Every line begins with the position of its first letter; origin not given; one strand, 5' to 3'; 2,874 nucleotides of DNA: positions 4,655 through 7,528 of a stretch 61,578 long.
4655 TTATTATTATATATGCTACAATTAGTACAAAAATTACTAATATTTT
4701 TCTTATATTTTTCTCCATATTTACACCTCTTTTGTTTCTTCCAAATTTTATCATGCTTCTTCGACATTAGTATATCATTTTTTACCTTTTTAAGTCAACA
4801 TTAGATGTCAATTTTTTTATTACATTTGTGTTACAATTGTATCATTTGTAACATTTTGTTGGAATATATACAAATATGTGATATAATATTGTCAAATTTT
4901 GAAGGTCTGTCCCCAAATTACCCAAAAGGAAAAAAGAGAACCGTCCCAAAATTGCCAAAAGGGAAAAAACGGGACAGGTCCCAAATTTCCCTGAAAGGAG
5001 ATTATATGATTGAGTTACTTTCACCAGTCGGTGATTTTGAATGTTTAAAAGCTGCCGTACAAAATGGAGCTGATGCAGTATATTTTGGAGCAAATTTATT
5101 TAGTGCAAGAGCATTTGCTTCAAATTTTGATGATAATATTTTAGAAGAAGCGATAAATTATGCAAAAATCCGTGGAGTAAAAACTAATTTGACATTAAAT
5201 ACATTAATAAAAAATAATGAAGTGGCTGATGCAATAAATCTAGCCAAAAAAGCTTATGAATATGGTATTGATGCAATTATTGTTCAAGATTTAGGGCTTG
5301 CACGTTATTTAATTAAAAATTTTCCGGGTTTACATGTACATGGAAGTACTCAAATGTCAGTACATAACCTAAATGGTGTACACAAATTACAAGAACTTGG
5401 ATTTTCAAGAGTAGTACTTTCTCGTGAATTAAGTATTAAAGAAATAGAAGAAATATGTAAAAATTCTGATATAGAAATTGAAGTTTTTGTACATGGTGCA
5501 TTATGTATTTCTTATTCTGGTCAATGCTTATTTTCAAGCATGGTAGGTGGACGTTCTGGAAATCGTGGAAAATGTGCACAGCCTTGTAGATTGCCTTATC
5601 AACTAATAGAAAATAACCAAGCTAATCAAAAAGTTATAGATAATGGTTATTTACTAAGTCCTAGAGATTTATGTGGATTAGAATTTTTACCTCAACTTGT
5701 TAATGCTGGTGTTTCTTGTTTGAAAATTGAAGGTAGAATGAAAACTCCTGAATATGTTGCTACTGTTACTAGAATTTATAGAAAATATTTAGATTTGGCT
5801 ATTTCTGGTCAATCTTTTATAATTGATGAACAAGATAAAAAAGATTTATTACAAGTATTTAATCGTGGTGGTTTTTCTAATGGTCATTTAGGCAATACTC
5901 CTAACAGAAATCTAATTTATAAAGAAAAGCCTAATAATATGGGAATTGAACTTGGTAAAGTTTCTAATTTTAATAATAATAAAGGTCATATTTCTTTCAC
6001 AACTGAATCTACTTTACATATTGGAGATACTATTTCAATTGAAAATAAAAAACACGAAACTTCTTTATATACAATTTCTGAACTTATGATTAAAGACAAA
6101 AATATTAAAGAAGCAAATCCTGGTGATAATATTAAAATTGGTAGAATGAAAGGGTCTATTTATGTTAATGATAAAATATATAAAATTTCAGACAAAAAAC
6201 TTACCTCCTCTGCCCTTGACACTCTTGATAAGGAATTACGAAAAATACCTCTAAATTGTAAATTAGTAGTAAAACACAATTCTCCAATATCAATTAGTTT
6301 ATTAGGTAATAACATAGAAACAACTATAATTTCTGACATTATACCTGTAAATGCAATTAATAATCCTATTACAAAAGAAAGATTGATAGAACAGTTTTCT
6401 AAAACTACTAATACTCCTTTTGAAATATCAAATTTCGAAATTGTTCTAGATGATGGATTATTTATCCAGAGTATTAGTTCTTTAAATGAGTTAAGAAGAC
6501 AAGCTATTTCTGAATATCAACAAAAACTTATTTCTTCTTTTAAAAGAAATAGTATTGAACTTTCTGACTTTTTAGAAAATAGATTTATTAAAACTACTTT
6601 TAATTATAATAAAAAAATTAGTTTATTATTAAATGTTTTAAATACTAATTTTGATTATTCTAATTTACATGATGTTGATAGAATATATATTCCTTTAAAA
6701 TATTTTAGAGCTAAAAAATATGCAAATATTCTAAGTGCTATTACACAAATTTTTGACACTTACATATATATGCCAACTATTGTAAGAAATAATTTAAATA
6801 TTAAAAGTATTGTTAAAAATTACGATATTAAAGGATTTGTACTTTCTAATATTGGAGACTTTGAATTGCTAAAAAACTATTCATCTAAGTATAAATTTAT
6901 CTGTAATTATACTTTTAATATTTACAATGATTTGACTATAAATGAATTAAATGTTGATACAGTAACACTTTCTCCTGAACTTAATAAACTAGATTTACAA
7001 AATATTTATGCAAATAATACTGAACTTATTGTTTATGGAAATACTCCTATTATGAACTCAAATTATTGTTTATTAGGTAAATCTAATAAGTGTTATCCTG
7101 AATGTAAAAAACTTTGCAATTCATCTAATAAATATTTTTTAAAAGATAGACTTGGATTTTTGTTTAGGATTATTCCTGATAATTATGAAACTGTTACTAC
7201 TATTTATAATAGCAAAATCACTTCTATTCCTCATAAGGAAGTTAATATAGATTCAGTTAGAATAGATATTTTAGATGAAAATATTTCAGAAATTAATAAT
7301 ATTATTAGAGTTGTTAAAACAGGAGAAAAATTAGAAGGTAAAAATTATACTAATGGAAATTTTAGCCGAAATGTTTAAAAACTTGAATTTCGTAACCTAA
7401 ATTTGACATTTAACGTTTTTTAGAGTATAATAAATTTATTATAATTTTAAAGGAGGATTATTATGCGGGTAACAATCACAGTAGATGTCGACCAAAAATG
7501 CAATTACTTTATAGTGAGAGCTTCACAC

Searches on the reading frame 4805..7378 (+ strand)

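Call 56: search_protein_families(library=pfam, proteins=[window:4805-7378:+], max_evalue=0.00001)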
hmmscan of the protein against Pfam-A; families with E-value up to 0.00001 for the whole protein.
window:4805-7378:+ (857 aa): 2 families
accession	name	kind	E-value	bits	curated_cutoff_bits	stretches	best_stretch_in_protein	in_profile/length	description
PF01136.24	Peptidase_U32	-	1.7e-90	302.8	22.4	1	143-366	4-231/233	Peptidase family U32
PF12392.13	DUF3656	-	2.1e-20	73.8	22.1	1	458-575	1-108/109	Collagenase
